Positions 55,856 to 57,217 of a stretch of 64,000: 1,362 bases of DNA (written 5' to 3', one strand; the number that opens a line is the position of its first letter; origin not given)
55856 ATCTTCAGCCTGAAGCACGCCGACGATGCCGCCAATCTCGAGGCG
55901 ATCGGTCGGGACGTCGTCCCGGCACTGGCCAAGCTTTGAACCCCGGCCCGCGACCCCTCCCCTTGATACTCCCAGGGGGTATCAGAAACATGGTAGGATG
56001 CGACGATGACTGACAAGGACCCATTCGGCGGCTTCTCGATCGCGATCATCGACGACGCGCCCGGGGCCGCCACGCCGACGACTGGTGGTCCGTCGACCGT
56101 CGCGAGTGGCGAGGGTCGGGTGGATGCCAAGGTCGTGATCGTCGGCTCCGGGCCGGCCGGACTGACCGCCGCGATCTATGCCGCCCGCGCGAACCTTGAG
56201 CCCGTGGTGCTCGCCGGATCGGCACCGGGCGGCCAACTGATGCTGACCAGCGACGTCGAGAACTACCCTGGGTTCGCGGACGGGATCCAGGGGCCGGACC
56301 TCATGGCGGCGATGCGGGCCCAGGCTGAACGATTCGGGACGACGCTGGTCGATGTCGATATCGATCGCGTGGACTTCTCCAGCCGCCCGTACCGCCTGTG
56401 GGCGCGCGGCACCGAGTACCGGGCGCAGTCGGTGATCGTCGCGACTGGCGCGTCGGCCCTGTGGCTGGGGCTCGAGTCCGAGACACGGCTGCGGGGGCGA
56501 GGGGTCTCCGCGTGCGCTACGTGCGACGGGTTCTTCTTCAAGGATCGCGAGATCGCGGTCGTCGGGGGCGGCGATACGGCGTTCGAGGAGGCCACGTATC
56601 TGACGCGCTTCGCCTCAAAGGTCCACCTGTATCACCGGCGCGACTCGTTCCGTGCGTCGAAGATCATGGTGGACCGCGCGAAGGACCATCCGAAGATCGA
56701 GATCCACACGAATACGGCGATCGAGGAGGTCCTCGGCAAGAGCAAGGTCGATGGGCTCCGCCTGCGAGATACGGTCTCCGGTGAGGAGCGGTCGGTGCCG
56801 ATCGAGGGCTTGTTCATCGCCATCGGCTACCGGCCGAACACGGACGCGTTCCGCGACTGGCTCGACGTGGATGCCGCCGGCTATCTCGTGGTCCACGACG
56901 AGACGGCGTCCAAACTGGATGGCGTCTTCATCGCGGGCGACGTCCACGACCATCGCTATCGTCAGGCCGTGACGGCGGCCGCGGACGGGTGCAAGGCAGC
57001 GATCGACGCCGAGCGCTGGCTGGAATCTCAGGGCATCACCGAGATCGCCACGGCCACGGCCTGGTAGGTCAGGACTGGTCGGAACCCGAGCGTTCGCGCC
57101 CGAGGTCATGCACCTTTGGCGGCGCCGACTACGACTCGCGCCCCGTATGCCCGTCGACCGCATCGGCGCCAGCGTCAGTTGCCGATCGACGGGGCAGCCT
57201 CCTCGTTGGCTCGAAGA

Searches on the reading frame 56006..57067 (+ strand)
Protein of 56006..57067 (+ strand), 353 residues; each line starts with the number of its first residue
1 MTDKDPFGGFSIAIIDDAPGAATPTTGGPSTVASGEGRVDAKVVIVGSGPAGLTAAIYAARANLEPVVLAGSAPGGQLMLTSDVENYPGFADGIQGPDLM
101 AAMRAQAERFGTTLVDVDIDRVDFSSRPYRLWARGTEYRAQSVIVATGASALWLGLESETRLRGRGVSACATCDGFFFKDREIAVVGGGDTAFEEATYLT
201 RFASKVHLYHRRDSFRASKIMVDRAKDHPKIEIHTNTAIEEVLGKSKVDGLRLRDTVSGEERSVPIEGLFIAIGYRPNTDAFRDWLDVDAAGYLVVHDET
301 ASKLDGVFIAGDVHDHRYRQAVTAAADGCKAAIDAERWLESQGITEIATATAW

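Call 59: search_protein_families(library=pfam, proteins=[window:56006-57067:+], max_evalue=0.001)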
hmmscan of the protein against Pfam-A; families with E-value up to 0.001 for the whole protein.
window:56006-57067:+ (353 aa): 12 families
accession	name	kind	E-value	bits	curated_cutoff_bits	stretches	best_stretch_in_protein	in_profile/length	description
PF07992.20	Pyr_redox_2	-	2.5e-49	168.7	26.1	1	42-328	2-291/291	Pyridine nucleotide-disulphide oxidoreductase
PF00070.33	Pyr_redox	-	1.4e-18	67.6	22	1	183-255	2-81/82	Pyridine nucleotide-disulphide oxidoreductase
PF13738.12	Pyr_redox_3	-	1.7e-18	67.4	30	1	118-311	103-305/305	Pyridine nucleotide-disulphide oxidoreductase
PF01134.28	GIDA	-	9.2e-06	25.4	22.1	0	42-68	1-27/391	Glucose inhibited division protein A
PF01946.23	Thi4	-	1.1e-05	25.2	26.2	1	40-76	17-55/235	Thi4 family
PF01266.30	DAO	-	1.5e-05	25.2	27.9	0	42-75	1-35/353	FAD dependent oxidoreductase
PF00890.30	FAD_binding_2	-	1.6e-05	24.7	20.4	1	43-76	2-36/414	FAD binding domain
PF13450.12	NAD_binding_8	-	2.1e-05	25.2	21.9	1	45-78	1-35/68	NAD(P)-binding Rossmann-like domain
PF03486.20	HI0933_like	-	8.6e-05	22.5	50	0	42-71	2-31/244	HI0933-like protein Rossmann domain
PF12831.13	FAD_oxidored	-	0.00042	20.2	27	1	43-68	2-27/416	FAD dependent oxidoreductase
PF13241.12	NAD_binding_7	-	0.00057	20.9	22.1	0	178-219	5-47/104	Putative NAD(P)-binding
PF13434.12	Lys_Orn_oxgnase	-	0.0008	19.1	21.3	0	109-216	113-226/339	L-lysine 6-monooxygenase/L-ornithine 5-monooxygenase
